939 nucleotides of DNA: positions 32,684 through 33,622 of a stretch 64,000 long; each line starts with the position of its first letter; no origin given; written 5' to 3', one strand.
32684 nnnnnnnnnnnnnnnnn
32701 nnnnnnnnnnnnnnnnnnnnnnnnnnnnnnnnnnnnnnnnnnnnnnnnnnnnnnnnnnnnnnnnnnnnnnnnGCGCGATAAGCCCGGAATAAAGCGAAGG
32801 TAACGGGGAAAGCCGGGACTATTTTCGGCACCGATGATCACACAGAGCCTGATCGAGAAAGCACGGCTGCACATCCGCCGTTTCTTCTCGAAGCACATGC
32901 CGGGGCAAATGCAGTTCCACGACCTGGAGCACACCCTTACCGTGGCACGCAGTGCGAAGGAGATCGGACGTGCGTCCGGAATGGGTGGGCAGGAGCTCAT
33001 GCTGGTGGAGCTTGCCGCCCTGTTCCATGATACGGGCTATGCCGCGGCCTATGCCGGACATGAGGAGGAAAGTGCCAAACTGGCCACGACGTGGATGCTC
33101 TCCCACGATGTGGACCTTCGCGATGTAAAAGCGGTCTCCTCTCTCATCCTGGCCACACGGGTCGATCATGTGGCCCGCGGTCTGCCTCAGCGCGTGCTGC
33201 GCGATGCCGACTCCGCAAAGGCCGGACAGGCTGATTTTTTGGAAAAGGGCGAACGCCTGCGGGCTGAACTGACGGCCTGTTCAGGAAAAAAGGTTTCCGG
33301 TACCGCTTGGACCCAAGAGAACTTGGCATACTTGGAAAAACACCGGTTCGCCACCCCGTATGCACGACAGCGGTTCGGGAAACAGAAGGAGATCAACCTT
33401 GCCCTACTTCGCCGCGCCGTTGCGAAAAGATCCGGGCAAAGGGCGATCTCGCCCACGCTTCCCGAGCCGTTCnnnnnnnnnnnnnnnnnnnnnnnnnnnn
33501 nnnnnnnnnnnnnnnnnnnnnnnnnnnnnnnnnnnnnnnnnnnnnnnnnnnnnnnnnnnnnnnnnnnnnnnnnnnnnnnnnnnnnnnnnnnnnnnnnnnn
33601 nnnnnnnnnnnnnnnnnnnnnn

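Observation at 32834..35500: Polyphosphate kinase 1 carries an N-terminal HD-domain phosphohydrolase fusion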

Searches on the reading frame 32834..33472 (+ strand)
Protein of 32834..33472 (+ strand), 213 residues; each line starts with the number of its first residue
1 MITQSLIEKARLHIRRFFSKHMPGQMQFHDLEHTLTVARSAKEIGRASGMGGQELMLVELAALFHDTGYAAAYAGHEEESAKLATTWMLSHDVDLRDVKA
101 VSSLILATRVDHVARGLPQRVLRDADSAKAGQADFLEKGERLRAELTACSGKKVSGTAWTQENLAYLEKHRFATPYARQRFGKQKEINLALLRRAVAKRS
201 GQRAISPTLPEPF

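Call 4: search_protein_families(library=ncbifam, proteins=[window:32834-33472:+], max_evalue=0.01)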
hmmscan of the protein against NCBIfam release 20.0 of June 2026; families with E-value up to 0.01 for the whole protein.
window:32834-33472:+ (213 aa): 3 families
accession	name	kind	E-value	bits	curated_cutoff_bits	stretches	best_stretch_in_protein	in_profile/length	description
TIGR00277.1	HDIG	domain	6.1e-06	26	27.6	1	31-92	6-58/84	HDIG domain-containing metalloprotein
NF002329.0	PRK01286.1-4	equivalog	0.0017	17.7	494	1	29-77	74-118/342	deoxyguanosinetriphosphate triphosphohydrolase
NF045583.1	Npun_R2479_HDIG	equivalog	0.0084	15.3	400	0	27-111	51-139/275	Npun_R2479 family HD domain-containing metalloprotein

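Call 5: find_homologous_proteins(query=window:32834-33472:+, max_evalue=0.001)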
Query window:32834-33472:+ (213 aa): 33 proteins with E <= 0.001 among 964 candidates.
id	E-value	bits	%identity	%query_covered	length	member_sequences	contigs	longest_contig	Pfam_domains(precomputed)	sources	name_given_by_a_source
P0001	9.1e-68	246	59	95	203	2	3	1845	PF01966.29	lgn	-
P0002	1.0e-57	213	57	88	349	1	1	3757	PF01966.29,PF13089.12,PF00183.24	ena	-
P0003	1.5e-56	209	52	98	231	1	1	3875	PF01966.29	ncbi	-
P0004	4.6e-54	201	48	100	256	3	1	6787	PF01966.29,PF13089.12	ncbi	ncbi:MAG: HD domain-containing protein, partial [Flavobacteriales bacterium]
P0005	1.8e-52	196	55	91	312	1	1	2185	PF01966.29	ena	-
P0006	4.2e-45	172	55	77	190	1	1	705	PF13089.12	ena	-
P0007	9.2e-42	161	55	73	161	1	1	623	PF01966.29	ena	-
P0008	6.2e-39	152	53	73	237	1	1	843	PF24391.2,PF02627.26,PF01966.29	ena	-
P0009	1.4e-38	151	53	67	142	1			PF01966.29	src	-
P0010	5.2e-35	139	51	65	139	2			PF01966.29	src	-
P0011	6.0e-35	139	58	61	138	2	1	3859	PF01966.29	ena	-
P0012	4.5e-34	136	55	60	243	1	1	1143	PF01966.29,PF00198.29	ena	-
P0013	1.1e-28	118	37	87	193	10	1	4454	PF01966.29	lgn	-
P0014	1.6e-28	118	37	84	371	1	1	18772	PF01966.29,PF18967.6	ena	-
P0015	3.6e-27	113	34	85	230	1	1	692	-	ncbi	ncbi:MAG: hypothetical protein AAFO94_23175, partial [Bacteroidota bacterium]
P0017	2.5e-22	98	30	92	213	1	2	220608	PF01966.29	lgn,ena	-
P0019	2.0e-20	91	32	83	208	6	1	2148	PF24391.2,PF01966.29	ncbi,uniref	ncbi:HD domain-containing protein, partial [Pedobacter suwonensis]|uniref:HD domain-containing prote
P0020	2.5e-20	91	31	84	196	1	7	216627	PF01966.29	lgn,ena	-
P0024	2.1e-17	82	26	89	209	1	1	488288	PF01966.29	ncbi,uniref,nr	ncbi:HD domain-containing protein [Gillisia sp. M10.2A]|uniref:HD domain-containing protein n=1 Tax=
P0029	4.5e-15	74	28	83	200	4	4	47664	PF24391.2,PF21447.4,PF01966.29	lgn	-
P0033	1.1e-11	63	28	77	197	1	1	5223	PF21447.4,PF01966.29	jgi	-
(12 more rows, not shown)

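Call 6: search_solved_structures(query=window:32834-33472:+, max_evalue=1, show_alignments=3)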
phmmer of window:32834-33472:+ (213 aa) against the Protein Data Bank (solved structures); distinct sequences matched with E-value up to 1: 5.
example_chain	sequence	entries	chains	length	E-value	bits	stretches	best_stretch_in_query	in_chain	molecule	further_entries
3b57_A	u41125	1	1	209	1.3e-05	28.3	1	12-127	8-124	Lin1889 protein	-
3pl1_A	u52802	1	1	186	0.047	16.7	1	60-131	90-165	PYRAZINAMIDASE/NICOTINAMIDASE PNCA (PZase)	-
2pq7_A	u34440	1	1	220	0.085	15.8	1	28-130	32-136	Predicted HD superfamily hydrolase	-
2dqb_A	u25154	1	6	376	0.37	13.7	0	29-76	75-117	Deoxyguanosinetriphosphate triphosphohydrolase, putative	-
5dz6_A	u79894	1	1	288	0.67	12.9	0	59-115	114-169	Polyketide biosynthesis malonyl CoA-acyl carrier protein transacylase PksC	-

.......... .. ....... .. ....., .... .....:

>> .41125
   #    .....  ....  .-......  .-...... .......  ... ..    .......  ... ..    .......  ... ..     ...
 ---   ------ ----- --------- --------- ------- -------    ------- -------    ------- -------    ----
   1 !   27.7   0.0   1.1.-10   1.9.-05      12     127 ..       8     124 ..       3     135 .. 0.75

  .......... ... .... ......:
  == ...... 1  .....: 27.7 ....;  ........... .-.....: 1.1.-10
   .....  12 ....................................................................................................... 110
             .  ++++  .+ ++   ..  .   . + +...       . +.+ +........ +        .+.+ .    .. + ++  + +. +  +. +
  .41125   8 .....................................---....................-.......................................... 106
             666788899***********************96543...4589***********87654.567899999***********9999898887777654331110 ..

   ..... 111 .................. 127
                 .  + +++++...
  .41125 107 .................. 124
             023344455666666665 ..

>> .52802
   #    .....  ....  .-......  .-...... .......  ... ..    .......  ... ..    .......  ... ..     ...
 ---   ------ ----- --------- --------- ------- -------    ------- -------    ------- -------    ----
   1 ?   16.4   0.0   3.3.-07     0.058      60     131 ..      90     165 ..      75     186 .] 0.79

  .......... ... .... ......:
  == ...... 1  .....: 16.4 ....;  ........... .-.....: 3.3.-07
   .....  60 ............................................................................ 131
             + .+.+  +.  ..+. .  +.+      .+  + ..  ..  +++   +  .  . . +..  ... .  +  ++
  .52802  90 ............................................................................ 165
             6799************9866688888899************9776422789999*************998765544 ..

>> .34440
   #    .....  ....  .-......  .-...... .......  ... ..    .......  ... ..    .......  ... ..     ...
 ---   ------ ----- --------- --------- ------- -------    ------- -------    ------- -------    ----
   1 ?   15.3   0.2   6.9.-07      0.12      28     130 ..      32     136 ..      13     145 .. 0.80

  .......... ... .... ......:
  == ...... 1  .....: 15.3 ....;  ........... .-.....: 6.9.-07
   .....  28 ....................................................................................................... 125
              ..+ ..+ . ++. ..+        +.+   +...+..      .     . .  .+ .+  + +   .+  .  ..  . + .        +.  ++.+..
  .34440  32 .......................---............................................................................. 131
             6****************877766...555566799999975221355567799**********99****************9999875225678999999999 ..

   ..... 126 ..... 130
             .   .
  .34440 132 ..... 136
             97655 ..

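Call 12: search_protein_families(library=pfam, proteins=[window:32834-33472:+, P0029, P0033, P0024, P0017, P0019, P0014], max_evalue=1)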
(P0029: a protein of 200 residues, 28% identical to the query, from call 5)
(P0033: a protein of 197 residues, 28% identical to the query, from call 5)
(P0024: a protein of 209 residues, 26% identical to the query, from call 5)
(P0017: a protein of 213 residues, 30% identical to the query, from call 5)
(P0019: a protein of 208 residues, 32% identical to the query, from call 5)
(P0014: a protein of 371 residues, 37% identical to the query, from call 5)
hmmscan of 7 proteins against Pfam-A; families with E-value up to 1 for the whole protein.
window:32834-33472:+ (213 aa): 5 families
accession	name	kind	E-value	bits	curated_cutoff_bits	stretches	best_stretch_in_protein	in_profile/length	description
PF01966.28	HD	-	6.9e-09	36.5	22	1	31-127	2-112/116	HD domain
PF08668.18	HDOD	-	0.0044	17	22.9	1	13-85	77-148/196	HDOD domain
PF24391.1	HD-CE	-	0.0054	16.9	27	1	29-140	7-121/263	HD-CE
PF14133.12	DUF4300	-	0.068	13.3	27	1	162-207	199-243/252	Domain of unknown function (DUF4300)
PF19730.4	DUF6221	-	0.16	13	27.6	1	73-137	20-81/122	Family of unknown function (DUF6221)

P0029 (200 aa): 7 families
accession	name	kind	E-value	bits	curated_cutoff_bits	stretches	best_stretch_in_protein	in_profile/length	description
PF01966.28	HD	-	8.2e-09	36.2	22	1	27-122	2-111/116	HD domain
PF24391.1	HD-CE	-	7.7e-06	26.2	27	1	20-108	2-112/263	HD-CE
PF21447.3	Ppx-GppA_III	-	1.8e-05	25.1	27.3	1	33-104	30-99/177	Ppx/GppA phosphatase, domain III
PF08373.16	RAP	-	0.016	15.6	24.2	1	160-183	1-23/58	RAP domain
PF08668.18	HDOD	-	0.046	13.7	22.9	1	27-82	96-149/196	HDOD domain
PF13875.12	DUF4202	-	0.05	13.8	35.1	1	78-119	89-131/183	Domain of unknown function (DUF4202)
PF03769.21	Attacin_C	-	0.14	12.9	28.8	1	27-103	9-83/120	Attacin, C-terminal region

P0033 (197 aa): 6 families
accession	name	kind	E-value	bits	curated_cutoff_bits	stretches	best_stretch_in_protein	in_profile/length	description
PF01966.28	HD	-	8.4e-08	32.9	22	1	27-122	2-111/116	HD domain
PF21447.3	Ppx-GppA_III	-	5.1e-06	26.9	27.3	1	42-105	38-100/177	Ppx/GppA phosphatase, domain III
PF24391.1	HD-CE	-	8e-05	22.9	27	1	25-74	7-59/263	HD-CE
PF13875.12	DUF4202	-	0.017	15.4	35.1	1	83-119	94-131/183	Domain of unknown function (DUF4202)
PF04441.18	Pox_VERT_large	-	0.019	13.7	25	1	24-121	26-122/697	Poxvirus early transcription factor (VETF), large subunit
PF00233.25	PDEase_I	-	0.059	13.5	24.8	1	24-63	1-44/238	3'5'-cyclic nucleotide phosphodiesterase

P0024 (209 aa): 2 families
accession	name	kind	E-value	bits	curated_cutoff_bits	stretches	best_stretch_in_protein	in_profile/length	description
PF01966.28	HD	-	2.1e-07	31.7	22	1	40-137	3-114/116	HD domain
PF24391.1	HD-CE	-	0.029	14.5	27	1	37-93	7-66/263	HD-CE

P0017 (213 aa): 4 families
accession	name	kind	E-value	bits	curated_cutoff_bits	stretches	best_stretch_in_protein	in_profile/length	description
PF01966.28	HD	-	7.3e-09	36.4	22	1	45-140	2-111/116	HD domain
PF24391.1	HD-CE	-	0.0047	17.1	27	1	38-161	2-110/263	HD-CE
PF16799.10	VGPC1_C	-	0.018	15.5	28.9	1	64-82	24-42/48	C-terminal membrane-localisation domain of ion-channel, VCN1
PF08668.18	HDOD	-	0.035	14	22.9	1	30-115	80-163/196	HDOD domain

P0019 (208 aa): 5 families
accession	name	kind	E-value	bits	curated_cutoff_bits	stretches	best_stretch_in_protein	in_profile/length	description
PF01966.28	HD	-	8e-08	33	22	1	42-140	2-114/116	HD domain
PF24391.1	HD-CE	-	1.3e-06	28.7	27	1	40-105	7-75/263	HD-CE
PF00233.25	PDEase_I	-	0.037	14.2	24.8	1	39-81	1-47/238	3'5'-cyclic nucleotide phosphodiesterase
PF23010.2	RA_3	-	0.058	14.2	27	1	29-83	25-75/94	PHLPP protein RA domain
PF22451.2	NirdL-like_HTH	-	0.21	11.6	27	1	5-28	21-44/47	Siroheme decarboxylase NirDL-like HTH domain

P0014 (371 aa): 4 families
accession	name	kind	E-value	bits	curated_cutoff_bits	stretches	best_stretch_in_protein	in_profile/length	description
PF18967.5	PycTM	-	2.5e-30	105.4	27.2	1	247-357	2-107/107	Pycsar effector protein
PF01966.28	HD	-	6.2e-10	39.8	22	1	23-118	2-111/116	HD domain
PF24391.1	HD-CE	-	5.2e-05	23.5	27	1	17-68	3-57/263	HD-CE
PF23740.1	Ig_ZP2_3rd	-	0.011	16.2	27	0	140-183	21-64/93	Zona pellucida sperm-binding protein 2, Ig-like domain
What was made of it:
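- On Class I cyclic-nucleotide phosphodiesterases: Two paralogues have only chance-level hits (E 0.04-0.06) (call 12).
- Closest known: Class I cyclic-nucleotide phosphodiesterase catalytic domains. Different: No Pfam PDEase_I hit for the window protein (call 12).
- Two free-standing paralogues score 25.1 and 26.9 bits on Pfam Ppx-GppA_III, against a cut-off of 27.3 (call 12). The window's own HD module does not hit Ppx-GppA_III at E <= 1 (call 12). No RelA/SpoT-type HD family (HD_4) appears among the Pfam hits for this module down to E = 1 (call 12).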

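Call 13: search_protein_representatives(protein=window:32834-33472:+)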
Query: 213 residues. Proteins with E-value up to 0.001 (for the whole library): 3005; up to 1e-10: 1771; up to 1e-30: 18. The best 150 are listed.
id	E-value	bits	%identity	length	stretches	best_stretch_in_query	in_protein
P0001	2.9e-68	245.8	60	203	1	1-197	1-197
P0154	2.3e-55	203.7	54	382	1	4-193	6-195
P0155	1.3e-54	201.2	55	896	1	2-196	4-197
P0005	5.8e-53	195.8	54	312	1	4-196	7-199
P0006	1.3e-45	171.8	55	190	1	50-213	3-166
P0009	4.6e-39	150.5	53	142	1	1-142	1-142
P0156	7.7e-35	136.7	37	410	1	5-195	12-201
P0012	1.4e-34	135.8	54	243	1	1-129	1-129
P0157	7.6e-34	133.5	36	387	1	20-201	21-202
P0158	1.7e-32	129.0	33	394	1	2-208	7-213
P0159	2.5e-32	128.5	37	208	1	9-197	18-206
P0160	1.2e-31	126.3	35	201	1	5-201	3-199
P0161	2.4e-31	125.3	37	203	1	3-198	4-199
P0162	2.9e-31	125.0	35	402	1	6-207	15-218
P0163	4.2e-31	124.5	33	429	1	4-199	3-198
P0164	6.2e-31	124.0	34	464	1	3-198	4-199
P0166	9.5e-31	123.4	35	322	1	4-203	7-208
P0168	1.6e-30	122.6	36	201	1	4-194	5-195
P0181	4.1e-29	118.0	35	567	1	7-190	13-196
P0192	3.9e-28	114.8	30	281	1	5-200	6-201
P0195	7.1e-28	114.0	31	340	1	3-196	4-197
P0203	2.8e-27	112.0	33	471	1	1-198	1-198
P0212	7.9e-27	110.6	34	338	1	4-197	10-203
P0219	1.1e-26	110.1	34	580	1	8-194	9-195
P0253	1.8e-25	106.1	33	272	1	3-189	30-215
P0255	1.9e-25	106.1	31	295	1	5-199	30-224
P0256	2.2e-25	105.8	30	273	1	4-192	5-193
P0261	4.2e-25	104.9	33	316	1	5-193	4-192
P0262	4.5e-25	104.8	29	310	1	3-203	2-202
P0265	4.8e-25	104.8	29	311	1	5-194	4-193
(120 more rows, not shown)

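Call 17: search_protein_families(library=pfam, proteins=[P0156, P0158, P0162, P0163, P0164, P0181, P0219, P0203, P0154, P0155], max_evalue=0.001)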
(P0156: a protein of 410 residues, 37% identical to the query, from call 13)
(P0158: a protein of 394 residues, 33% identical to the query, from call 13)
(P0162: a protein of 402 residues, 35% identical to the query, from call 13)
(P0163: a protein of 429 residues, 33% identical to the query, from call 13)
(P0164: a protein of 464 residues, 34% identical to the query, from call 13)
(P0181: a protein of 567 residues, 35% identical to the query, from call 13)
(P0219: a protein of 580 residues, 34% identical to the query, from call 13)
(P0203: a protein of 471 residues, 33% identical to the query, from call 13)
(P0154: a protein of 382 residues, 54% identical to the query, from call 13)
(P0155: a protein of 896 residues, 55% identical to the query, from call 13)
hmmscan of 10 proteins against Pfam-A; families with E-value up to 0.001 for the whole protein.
P0156 (410 aa): 3 families
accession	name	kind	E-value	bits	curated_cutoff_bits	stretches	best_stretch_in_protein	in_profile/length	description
PF18967.5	PycTM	-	2.1e-32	112.2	27.2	1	269-379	2-107/107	Pycsar effector protein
PF01966.28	HD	-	1.8e-06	28.6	22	1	38-133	2-111/116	HD domain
PF24391.1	HD-CE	-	8.1e-06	26.1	27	1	31-81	2-55/263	HD-CE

P0158 (394 aa): 2 families
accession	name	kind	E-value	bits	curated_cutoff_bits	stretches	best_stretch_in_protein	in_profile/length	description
PF18967.5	PycTM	-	4.6e-27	95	27.2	1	267-376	3-107/107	Pycsar effector protein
PF01966.28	HD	-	1.7e-08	35.1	22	1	36-131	2-111/116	HD domain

P0162 (402 aa): 2 families
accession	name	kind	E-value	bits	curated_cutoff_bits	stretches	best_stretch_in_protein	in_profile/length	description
PF18967.5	PycTM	-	3.1e-29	102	27.2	1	278-388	2-107/107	Pycsar effector protein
PF01966.28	HD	-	2.9e-08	34.4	22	1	39-139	1-115/116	HD domain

P0163 (429 aa): 3 families
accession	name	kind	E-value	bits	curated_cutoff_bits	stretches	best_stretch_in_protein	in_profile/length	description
PF18967.5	PycTM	-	6.6e-26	91.2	27.2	1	308-413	7-107/107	Pycsar effector protein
PF01966.28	HD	-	1.8e-06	28.6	22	1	30-95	2-76/116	HD domain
PF24391.1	HD-CE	-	0.00024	21.3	27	1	25-70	4-52/263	HD-CE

P0164 (464 aa): 2 families
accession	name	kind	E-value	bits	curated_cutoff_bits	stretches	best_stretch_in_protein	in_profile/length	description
PF18967.5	PycTM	-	6.6e-33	113.8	27.2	1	336-446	2-107/107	Pycsar effector protein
PF01966.28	HD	-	1.4e-08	35.5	22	1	32-127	2-111/116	HD domain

P0181 (567 aa): 1 family
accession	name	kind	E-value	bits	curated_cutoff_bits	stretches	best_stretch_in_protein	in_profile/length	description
PF01966.28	HD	-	7.2e-08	33.2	22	1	36-135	1-114/116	HD domain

P0219 (580 aa): 3 families
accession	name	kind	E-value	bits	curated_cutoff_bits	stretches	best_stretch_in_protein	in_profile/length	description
PF00211.25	Guanylate_cyc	-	1.3e-12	48.1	21.9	1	382-558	11-181/183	Adenylate and Guanylate cyclase catalytic domain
PF01966.28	HD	-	7.4e-07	29.9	22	1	33-129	3-113/116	HD domain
PF24391.1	HD-CE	-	0.00012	22.3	27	1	30-158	7-112/263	HD-CE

P0203 (471 aa): 2 families
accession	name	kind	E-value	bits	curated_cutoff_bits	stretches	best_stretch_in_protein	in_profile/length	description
PF18967.5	PycTM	-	7.8e-28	97.4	27.2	1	347-455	4-107/107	Pycsar effector protein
PF01966.28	HD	-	1.2e-06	29.2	22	1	32-96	3-76/116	HD domain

P0154 (382 aa): 3 families
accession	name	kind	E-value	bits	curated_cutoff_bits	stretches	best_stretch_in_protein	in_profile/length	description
PF13089.11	PP_kinase_N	-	7.1e-36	123.2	23.8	1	216-321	2-107/107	Polyphosphate kinase N-terminal domain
PF01966.28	HD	-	3.2e-09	37.5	22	1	33-129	2-112/116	HD domain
PF24391.1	HD-CE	-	0.00019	21.7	27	1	26-129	2-110/263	HD-CE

P0155 (896 aa): 6 families
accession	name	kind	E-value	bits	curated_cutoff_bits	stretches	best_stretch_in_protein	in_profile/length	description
PF13090.12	PP_kinase_C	-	5.2e-66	221.8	25.8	1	705-877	1-172/172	Polyphosphate kinase C-terminal domain 2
PF17941.7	PP_kinase_C_1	-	2.4e-63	213.1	25.7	1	534-695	2-163/167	Polyphosphate kinase C-terminal domain 1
PF02503.22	PP_kinase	-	5.2e-42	144.1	31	1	329-506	2-182/183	Polyphosphate kinase middle domain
PF13089.11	PP_kinase_N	-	2.4e-34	118.3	23.8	1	214-319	1-106/107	Polyphosphate kinase N-terminal domain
PF13091.12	PLDc_2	-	1.9e-15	57.3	27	1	569-693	10-131/132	PLD-like domain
PF01966.28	HD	-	1.4e-10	41.9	22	1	32-128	2-112/116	HD domain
